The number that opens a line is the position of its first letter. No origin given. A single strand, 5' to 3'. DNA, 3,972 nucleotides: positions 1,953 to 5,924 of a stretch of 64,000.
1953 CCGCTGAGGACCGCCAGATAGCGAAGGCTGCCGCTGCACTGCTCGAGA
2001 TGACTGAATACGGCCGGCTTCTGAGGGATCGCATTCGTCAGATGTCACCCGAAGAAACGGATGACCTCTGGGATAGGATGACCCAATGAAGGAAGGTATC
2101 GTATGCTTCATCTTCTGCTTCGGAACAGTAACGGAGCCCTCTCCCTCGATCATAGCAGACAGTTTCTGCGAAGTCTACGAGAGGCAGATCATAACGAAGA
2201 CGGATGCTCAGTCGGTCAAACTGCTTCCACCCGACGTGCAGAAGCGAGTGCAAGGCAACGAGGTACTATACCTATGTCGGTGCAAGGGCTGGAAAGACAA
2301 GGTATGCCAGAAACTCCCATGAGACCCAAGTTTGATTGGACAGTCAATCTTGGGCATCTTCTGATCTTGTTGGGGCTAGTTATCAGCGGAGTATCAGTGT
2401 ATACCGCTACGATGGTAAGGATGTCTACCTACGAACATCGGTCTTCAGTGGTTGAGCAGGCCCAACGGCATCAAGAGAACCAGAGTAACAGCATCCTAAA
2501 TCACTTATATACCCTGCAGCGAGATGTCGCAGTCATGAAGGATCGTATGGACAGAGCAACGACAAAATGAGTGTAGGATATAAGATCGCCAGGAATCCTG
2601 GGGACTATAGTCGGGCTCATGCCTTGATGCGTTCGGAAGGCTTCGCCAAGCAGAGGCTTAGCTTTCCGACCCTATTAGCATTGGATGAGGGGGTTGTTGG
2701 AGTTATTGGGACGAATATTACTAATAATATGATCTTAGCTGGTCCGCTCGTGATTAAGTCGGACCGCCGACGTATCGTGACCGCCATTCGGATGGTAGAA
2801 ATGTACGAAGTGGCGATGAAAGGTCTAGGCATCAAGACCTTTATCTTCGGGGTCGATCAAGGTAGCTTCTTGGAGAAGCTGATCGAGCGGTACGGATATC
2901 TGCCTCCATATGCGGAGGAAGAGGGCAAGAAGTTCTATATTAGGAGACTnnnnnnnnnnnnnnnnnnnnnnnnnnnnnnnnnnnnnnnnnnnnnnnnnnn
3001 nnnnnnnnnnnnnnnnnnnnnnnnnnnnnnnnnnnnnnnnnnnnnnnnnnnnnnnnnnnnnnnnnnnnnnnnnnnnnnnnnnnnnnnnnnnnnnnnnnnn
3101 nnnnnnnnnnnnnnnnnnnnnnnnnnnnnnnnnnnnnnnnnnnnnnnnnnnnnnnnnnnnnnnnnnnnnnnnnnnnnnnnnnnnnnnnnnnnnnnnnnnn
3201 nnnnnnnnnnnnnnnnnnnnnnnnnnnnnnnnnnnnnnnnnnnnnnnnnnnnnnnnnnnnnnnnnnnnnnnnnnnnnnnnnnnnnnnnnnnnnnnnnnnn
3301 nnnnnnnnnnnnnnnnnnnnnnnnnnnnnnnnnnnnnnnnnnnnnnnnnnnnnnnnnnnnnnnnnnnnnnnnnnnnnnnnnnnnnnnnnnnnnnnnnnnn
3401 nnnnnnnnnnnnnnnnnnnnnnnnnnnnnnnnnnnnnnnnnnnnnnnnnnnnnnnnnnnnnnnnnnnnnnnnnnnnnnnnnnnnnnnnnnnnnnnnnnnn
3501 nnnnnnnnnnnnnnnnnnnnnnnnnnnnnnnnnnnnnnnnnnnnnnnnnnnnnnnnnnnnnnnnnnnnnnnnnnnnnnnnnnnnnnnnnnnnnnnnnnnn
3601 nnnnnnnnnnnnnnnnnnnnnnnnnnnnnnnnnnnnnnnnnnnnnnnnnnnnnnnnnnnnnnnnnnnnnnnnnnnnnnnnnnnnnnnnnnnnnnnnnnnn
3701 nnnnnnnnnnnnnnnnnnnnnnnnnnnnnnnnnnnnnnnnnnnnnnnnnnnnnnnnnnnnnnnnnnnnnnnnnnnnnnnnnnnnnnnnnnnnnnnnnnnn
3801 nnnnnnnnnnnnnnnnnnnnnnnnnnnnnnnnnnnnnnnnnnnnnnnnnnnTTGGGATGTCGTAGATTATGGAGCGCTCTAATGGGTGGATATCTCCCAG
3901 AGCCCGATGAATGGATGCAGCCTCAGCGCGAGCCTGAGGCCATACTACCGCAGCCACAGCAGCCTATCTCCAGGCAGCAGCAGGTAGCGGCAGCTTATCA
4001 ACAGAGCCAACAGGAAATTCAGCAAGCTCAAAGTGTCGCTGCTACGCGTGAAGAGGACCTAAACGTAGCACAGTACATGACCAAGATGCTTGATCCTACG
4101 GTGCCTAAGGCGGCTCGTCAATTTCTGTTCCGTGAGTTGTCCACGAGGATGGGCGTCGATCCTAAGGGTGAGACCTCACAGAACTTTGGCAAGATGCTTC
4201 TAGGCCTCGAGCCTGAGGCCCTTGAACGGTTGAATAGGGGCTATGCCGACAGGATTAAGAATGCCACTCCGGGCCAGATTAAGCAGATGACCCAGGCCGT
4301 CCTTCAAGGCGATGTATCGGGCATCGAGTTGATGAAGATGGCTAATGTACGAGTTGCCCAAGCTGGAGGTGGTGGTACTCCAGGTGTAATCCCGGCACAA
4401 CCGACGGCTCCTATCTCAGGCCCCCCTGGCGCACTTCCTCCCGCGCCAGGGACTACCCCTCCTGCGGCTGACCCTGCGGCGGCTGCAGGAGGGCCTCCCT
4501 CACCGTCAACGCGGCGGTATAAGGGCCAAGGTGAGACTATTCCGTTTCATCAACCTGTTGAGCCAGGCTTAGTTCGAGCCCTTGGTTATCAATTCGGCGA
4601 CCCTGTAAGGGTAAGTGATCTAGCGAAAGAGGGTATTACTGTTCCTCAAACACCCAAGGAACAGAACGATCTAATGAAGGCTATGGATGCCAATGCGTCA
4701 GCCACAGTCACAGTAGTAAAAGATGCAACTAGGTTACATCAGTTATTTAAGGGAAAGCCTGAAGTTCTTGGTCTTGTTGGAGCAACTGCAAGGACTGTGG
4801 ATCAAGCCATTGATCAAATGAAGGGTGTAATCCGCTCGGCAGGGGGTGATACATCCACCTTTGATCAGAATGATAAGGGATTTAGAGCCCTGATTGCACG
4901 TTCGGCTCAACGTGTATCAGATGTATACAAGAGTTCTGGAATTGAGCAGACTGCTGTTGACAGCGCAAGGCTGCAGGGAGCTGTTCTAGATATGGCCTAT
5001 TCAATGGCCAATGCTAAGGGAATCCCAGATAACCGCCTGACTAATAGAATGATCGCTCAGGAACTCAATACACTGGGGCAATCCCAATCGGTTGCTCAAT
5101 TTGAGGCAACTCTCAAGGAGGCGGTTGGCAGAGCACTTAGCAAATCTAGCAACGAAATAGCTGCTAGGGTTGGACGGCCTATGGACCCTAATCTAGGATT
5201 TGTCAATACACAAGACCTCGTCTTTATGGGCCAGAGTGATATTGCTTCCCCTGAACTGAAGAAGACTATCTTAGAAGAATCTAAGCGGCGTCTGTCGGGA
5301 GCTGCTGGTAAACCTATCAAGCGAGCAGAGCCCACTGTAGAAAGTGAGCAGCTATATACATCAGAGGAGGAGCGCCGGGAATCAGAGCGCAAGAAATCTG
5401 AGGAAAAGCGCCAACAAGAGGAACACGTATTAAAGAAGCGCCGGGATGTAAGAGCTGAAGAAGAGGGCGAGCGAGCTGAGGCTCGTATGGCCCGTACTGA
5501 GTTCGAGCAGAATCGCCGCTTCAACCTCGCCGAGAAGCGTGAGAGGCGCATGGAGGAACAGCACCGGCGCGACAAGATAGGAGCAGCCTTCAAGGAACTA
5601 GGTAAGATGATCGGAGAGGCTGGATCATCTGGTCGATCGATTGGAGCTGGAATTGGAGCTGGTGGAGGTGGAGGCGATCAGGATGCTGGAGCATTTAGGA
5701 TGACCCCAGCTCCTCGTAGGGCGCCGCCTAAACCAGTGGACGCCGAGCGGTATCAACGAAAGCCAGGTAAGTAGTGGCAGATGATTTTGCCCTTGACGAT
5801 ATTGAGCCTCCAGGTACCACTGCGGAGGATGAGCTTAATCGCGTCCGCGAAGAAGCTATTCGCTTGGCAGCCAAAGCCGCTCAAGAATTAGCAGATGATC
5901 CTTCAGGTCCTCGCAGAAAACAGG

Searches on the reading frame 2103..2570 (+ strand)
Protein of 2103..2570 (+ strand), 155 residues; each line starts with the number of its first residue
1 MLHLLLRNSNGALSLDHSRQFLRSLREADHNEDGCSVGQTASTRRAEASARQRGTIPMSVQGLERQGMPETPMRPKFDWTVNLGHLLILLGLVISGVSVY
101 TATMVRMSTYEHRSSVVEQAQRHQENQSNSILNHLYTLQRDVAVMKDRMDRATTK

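Call 5: search_protein_families(library=pfam, proteins=[window:2103-2570:+], max_evalue=0.01)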
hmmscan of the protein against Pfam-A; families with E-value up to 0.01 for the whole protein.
window:2103-2570:+ (155 aa): 1 family
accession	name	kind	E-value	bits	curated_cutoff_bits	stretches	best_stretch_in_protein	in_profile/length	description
PF24073.1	DUF7365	-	0.0049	17.4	27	1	86-133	12-64/101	Coiled-coil region of unknown function (DUF7365)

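Call 6: search_protein_families(library=phrogs, proteins=[window:2103-2570:+], max_evalue=0.001)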
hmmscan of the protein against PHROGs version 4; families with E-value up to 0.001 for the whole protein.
window:2103-2570:+ (155 aa): 0 families

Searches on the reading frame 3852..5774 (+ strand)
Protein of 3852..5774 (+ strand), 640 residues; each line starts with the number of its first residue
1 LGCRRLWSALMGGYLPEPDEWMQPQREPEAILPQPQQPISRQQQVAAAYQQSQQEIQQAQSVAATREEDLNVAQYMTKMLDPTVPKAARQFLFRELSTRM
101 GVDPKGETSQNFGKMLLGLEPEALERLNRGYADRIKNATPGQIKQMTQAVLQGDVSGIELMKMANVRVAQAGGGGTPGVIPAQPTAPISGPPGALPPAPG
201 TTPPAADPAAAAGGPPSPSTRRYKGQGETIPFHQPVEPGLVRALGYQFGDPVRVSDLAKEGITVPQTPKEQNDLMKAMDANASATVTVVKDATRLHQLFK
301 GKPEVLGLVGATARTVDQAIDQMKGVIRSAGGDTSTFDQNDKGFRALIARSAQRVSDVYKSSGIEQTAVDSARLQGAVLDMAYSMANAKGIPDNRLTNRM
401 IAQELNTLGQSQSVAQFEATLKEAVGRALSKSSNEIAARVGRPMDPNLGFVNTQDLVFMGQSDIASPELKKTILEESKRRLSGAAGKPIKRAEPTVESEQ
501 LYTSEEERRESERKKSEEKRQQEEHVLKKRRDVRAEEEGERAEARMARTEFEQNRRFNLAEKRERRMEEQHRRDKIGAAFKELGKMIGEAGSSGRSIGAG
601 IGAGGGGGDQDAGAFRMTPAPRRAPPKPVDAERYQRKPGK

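Call 5: search_protein_families(library=pfam, proteins=[window:3852-5774:+], max_evalue=0.01)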
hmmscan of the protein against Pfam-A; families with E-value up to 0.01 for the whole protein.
window:3852-5774:+ (640 aa): 0 families

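Call 6: search_protein_families(library=phrogs, proteins=[window:3852-5774:+], max_evalue=0.001)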
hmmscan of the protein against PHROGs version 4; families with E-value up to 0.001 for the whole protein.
window:3852-5774:+ (640 aa): 0 families

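Call 55: search_dna_similar(query=window:3852-5774:+, collection=phages, mode=protein, max_rows=25, max_evalue=0.001)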
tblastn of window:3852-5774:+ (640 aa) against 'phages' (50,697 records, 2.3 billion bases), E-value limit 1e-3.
No match.

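Call 63: search_protein_families(library=pfam, proteins=[window:3852-5774:+], max_evalue=10)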
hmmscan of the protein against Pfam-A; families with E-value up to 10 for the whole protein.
window:3852-5774:+ (640 aa): 0 families
